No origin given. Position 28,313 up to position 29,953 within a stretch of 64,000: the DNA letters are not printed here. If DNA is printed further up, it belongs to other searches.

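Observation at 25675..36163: Same-strand island of six zinc-ribbon proteins interleaved with a lipoprotein family: candidate undescribed envelope-associated system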

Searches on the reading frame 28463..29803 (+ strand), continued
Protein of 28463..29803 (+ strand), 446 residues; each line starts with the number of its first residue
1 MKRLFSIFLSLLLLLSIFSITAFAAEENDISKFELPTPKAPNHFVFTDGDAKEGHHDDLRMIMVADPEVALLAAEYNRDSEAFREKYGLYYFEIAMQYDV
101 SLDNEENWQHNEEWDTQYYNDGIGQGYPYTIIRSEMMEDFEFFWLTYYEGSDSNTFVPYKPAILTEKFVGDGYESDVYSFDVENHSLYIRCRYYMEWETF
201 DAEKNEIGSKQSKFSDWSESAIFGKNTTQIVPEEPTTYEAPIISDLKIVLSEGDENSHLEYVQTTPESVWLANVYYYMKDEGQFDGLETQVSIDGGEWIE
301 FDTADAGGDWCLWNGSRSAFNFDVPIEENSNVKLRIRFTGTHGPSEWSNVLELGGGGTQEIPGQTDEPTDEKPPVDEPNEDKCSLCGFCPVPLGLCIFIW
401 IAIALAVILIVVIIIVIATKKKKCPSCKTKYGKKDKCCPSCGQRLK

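Call 40: find_encoding_contigs(protein=P0054, flank=10000, max_places=2)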
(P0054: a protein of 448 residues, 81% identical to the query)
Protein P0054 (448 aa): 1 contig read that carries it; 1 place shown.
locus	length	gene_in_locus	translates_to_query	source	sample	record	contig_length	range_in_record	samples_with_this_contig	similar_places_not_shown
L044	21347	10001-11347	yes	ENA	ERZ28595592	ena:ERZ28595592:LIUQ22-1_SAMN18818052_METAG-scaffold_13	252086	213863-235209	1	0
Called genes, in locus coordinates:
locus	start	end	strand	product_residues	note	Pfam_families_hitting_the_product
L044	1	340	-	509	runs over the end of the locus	PF01467:CTP_transf_like, PF01966:HD, PF02410:RsfS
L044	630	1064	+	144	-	PF00572:Ribosomal_L13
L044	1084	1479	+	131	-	PF00380:Ribosomal_S9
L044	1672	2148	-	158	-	PF01381:HTH_3 (faint), PF00196:GerE, PF08281:Sigma70_r4_2 (weak)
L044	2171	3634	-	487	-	PF00196:GerE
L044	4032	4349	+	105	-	-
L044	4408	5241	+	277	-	PF17032:Zn_ribbon_15 (faint), PF13248:Zn_ribbon_3 (faint), PF18912:DZR_2 (faint), PF24460:DUF7575 (faint), PF12773:DZR, PF13240:Zn_Ribbon_1 (weak)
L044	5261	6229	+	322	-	-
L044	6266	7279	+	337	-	-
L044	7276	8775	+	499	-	-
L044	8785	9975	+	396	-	-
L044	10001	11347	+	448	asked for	-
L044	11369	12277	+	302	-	-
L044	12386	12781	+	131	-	-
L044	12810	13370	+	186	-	PF13240:Zn_Ribbon_1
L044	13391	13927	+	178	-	PF13240:Zn_Ribbon_1, PF13248:Zn_ribbon_3 (weak), PF09685:MamF_MmsF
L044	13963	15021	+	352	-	-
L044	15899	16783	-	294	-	PF00892:EamA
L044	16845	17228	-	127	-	PF01592:NifU_N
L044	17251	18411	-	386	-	PF00266:Aminotran_5, PF01212:Beta_elim_lyase, PF01041:DegT_DnrJ_EryC1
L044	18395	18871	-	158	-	PF02082:Rrf2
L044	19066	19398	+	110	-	PF02575:YbaB_DNA_bd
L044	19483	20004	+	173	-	PF21176:RecR_HhH (weak), PF02132:RecR_ZnF, PF13662:Toprim_4, PF01751:Toprim, PF21175:RecR_C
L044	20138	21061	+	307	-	-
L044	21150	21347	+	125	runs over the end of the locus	PF01042:Ribonuc_L-PSP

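Call 46: find_related_loci(query=A1, collection=viral_contigs, flank=8000)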
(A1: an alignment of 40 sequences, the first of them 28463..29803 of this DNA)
Query A1 (446 aa) in viral_contigs; peptide patterns used: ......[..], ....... (x = any residue, [..] = any of these).
123 stretches matched a pattern, but none encodes a relative of the query by tblastn (E <= 1e-3).

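Call 47: search_protein_families(library=pfam, max_evalue=0.01, proteins=[L043:4534-5994:-, L043:6310-6573:+, L043:11366-12100:+, L044:5261-6229:+, L044:6266-7279:+, L044:7276-8775:+, L044:8785-9975:+, L044:4032-4349:+, L011:4792-5907:+, L044:13963-15021:+])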
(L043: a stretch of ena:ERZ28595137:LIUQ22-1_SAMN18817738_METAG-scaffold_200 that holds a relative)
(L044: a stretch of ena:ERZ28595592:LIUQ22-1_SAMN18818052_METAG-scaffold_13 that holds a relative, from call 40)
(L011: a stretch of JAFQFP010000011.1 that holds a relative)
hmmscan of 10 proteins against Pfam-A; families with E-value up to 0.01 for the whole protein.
L043:4534-5994:- (486 aa): 3 families
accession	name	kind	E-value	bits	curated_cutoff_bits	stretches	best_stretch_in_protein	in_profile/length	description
PF00196.25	GerE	-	2.6e-12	46.6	23.5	1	422-476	2-56/57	Bacterial regulatory proteins, luxR family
PF08281.18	Sigma70_r4_2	-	0.00058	19.9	25.7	1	420-457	8-46/54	Sigma-70, region 4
PF07638.17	Sigma70_ECF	-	0.0047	17.3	21.1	1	402-455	115-169/185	ECF sigma factor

L043:6310-6573:+ (87 aa): 2 families
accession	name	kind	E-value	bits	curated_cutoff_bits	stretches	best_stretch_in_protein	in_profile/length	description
PF00196.25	GerE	-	1e-16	60.7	23.5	1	29-81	2-54/57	Bacterial regulatory proteins, luxR family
PF08281.18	Sigma70_r4_2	-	0.0075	16.3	25.7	0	26-65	7-47/54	Sigma-70, region 4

L043:11366-12100:+ (244 aa): 1 family
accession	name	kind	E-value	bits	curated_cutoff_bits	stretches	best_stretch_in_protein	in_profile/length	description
PF16342.10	DUF4972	-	0.0012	19.2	28.8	1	2-37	8-43/128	Domain of unknown function (DUF4972)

L044:5261-6229:+ (322 aa): 0 families

L044:6266-7279:+ (337 aa): 1 family
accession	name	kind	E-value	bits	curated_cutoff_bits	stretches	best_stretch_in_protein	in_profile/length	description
PF00515.34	TPR_1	-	0.00081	19.6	27.8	1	228-252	8-32/34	Tetratricopeptide repeat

L044:7276-8775:+ (499 aa): 0 families

L044:8785-9975:+ (396 aa): 0 families

L044:4032-4349:+ (105 aa): 0 families

L011:4792-5907:+ (371 aa): 4 families
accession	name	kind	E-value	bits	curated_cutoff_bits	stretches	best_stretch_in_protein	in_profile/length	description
PF13240.11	Zn_Ribbon_1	-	2.9e-06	27.3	25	1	349-371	1-23/23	zinc-ribbon domain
PF24463.1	DUF7577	-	0.00012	22.1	28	1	350-371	5-26/27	Domain of unknown function (DUF7577)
PF12773.13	DZR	-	0.0018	18.8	27.3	1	350-371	1-22/45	Double zinc ribbon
PF07916.16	TraG_N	-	0.0026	17.2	36.1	1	4-132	314-442/462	TraG-like protein, N-terminal region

L044:13963-15021:+ (352 aa): 0 families

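Call 50: search_solved_structures(query=A1, max_evalue=10)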
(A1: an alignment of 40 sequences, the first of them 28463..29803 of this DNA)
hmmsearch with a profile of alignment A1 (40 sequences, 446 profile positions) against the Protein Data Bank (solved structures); distinct sequences matched with E-value up to 10: 2.
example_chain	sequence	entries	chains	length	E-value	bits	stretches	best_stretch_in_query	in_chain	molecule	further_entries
9fq7_4I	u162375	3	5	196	1.4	10.7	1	88-181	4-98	Cytochrome c oxidase subunit 6C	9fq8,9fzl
7f02_D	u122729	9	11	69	1.8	10.3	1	394-422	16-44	Heme exporter protein D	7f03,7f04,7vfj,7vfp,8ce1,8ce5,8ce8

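Call 53: search_protein_representatives(alignment_id=A1)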
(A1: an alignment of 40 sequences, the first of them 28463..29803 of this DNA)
Query: 40 sequences, 446 profile positions. Proteins with E-value up to 0.001 (for the whole library): 339; up to 1e-10: 170; up to 1e-30: 52. The best 150 are listed.
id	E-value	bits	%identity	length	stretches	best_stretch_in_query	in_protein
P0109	1.1e-275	930.6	-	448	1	1-446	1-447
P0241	1.7e-166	570.7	-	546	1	1-357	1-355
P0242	1.8e-162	557.4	-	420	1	25-356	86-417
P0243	2.7e-161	553.6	-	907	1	1-387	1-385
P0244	1.6e-154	531.2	-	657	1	33-353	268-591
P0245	1.1e-148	512.1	-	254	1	195-446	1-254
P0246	2.7e-137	474.5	-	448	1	2-443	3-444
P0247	1.6e-135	468.6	-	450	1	1-445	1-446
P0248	4.8e-118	411.0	-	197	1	246-446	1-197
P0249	2.9e-112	392.0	-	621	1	1-387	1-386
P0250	9.7e-112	390.3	-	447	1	1-370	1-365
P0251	5.4e-107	374.6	-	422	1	1-356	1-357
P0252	1.2e-106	373.5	-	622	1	1-349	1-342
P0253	8.5e-106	370.7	-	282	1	152-356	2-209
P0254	1.5e-99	350.1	-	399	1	1-422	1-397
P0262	1.1e-48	182.4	-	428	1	1-422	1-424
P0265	2.8e-42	161.3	-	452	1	1-426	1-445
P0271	1.8e-39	152.1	-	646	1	1-422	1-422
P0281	5.4e-35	137.3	-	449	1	1-420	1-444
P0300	6.4e-29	117.3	-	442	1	1-422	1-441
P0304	1.4e-27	112.9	-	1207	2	355-444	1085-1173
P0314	2.3e-24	102.3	-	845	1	50-444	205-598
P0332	7.9e-21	90.6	-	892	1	175-444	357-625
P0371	1.9e-15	72.9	-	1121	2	1-362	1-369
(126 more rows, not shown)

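Call 54: search_protein_families(library=pfam, max_evalue=0.001, proteins=[P0241, P0243, P0244, P0249, P0271, P0304, P0314, P0332, P0371, P0262])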
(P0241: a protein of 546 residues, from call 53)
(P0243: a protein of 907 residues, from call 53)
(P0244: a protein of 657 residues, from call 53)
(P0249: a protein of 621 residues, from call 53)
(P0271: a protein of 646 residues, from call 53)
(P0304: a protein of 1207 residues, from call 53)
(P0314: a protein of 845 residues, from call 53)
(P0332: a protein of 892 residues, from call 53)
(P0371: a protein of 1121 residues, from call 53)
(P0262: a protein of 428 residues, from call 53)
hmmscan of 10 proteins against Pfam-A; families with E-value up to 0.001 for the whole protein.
P0241 (546 aa): 1 family
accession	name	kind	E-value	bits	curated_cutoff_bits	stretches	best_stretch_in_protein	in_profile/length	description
PF00395.25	SLH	-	5.9e-27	93.8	20.8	3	360-401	2-43/44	S-layer homology domain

P0243 (907 aa): 6 families
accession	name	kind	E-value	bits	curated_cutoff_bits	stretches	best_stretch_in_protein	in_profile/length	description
PF00041.27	fn3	-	3.4e-19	69.3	25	2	732-797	7-72/84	Fibronectin type III domain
PF16893.11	fn3_2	-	3.9e-07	30.6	27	0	726-800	3-79/89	Fibronectin type III domain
PF21605.3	CRLF2-like_D2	-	7e-06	26.5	27.3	0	818-904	4-91/94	Cytokine receptor-like factor 2-like, D2 domain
PF16656.11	Pur_ac_phosph_N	-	1.2e-05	26.2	30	0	647-712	26-84/93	Purple acid Phosphatase, N-terminal domain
PF21910.2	GH85_C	-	2.3e-05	25.2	27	0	731-763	11-42/95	GH85 endohexosaminidases, C-terminal domain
PF16383.10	DUF4992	-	0.0003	21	29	0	730-761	56-87/183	Domain of unknown function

P0244 (657 aa): 2 families
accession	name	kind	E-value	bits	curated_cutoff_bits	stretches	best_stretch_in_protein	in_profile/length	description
PF00404.24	Dockerin_1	-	4.1e-11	43.3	22.9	1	597-653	1-55/57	Dockerin type I domain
PF13306.12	LRR_5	-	6.3e-06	26.5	27.7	1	78-120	21-62/127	BspA type Leucine rich repeat region (6 copies)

P0249 (621 aa): 1 family
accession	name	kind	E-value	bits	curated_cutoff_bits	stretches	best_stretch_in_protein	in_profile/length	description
PF00404.24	Dockerin_1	-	1.6e-06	28.7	22.9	1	556-609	2-55/57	Dockerin type I domain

P0271 (646 aa): 2 families
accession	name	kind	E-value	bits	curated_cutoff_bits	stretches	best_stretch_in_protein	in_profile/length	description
PF00003.28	7tm_3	-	0.00011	22.4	33.5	1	385-450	158-220/251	7 transmembrane sweet-taste receptor of 3 GCPR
PF22251.1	PFF1_TM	-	0.00012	22.1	32.3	1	396-513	67-183/300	Vacuolar membrane protease, transmembrane domain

P0304 (1207 aa): 3 families
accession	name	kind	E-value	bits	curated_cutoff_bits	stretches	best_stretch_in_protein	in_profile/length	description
PF13240.11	Zn_Ribbon_1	-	1.5e-06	28.2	25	1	1152-1174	1-23/23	zinc-ribbon domain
PF13248.11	Zn_ribbon_3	-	4.7e-06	26.3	27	1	1150-1174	2-26/26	zinc-ribbon domain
PF12773.13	DZR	-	0.00082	19.9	27.3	0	1121-1171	18-45/45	Double zinc ribbon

P0314 (845 aa): 0 families

P0332 (892 aa): 1 family
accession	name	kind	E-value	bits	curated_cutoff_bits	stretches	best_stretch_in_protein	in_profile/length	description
PF13248.11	Zn_ribbon_3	-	0.00085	19.2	27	1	602-626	2-26/26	zinc-ribbon domain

P0371 (1121 aa): 1 family
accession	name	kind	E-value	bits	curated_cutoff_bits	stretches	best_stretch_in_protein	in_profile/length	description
PF00395.25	SLH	-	1e-28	99.5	20.8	2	997-1039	1-44/44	S-layer homology domain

P0262 (428 aa): 0 families

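Call 55: find_encoding_contigs(protein=P0262, flank=8000, max_places=2)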
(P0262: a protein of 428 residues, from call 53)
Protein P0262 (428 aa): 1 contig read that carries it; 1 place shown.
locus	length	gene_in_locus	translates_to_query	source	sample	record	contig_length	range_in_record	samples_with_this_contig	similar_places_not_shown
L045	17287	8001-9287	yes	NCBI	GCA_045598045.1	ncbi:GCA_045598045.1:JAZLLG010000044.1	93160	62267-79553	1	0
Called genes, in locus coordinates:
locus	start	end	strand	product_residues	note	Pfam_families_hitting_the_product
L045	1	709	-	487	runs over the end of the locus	PF01743:PolyA_pol, PF12627:PolyA_pol_RNAbd, PF13735:tRNA_NucTran2_2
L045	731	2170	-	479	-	PF00587:tRNA-synt_2b, PF03129:HGTP_anticodon, PF09180:ProRS-C_1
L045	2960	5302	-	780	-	PF00343:Phosphorylase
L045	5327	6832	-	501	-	PF02446:Glyco_hydro_77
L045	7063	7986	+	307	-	PF17032:Zn_ribbon_15 (faint), PF12773:DZR, PF13240:Zn_Ribbon_1 (weak), PF13248:Zn_ribbon_3 (weak)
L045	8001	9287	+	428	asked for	-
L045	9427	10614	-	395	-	PF13793:Pribosyltran_N, PF00156:Pribosyltran, PF14572:Pribosyl_synth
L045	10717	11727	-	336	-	PF01695:IstB_IS21, PF00308:Bac_DnaA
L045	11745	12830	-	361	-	PF07261:DnaB_2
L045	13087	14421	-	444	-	PF01225:Mur_ligase, PF08245:Mur_ligase_M, PF02875:Mur_ligase_C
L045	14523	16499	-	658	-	PF00912:Transgly, PF00905:Transpeptidase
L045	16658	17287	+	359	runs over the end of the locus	PF08668:HDOD (weak), PF13487:HD_5, PF01966:HD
